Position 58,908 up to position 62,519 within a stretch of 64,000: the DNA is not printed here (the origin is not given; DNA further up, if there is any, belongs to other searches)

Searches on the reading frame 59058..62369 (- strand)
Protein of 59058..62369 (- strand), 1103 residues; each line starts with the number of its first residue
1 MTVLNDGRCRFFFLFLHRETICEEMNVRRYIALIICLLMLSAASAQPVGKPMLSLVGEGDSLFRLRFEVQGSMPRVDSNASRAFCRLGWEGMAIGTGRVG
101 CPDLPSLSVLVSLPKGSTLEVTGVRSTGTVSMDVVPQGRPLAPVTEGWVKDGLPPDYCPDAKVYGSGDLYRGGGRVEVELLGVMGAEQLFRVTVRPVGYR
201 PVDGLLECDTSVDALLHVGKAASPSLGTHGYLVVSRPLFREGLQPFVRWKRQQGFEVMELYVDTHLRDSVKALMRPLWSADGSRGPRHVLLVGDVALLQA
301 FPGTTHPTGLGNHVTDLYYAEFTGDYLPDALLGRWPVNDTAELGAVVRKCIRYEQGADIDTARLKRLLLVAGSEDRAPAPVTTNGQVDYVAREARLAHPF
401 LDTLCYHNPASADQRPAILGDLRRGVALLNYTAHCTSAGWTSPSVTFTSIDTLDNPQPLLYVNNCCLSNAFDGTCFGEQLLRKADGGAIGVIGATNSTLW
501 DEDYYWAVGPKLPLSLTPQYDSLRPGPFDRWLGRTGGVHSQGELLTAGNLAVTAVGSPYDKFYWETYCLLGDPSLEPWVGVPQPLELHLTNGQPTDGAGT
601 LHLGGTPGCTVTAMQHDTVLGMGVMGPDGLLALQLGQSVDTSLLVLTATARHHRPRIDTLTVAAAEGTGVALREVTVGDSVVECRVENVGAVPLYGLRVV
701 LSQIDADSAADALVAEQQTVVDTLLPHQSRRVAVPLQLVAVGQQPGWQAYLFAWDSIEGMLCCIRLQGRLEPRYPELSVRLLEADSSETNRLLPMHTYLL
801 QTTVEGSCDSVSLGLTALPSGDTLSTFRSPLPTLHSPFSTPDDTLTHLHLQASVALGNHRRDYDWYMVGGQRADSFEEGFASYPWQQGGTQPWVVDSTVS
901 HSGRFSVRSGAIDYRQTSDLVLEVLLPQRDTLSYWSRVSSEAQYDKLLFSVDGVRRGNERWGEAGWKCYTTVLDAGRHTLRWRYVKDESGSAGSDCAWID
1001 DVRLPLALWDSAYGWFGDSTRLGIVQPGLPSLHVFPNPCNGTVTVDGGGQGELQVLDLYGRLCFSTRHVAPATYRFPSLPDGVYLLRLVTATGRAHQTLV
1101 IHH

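Call 106: search_protein_families(library=pfam, proteins=[window:59058-62369:-], max_evalue=0.0001)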
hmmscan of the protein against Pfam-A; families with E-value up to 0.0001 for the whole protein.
window:59058-62369:- (1103 aa): 1 family
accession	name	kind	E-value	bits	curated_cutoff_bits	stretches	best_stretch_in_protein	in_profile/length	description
PF01364.23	Peptidase_C25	-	5.8e-43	148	23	1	231-576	1-373/374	Peptidase family C25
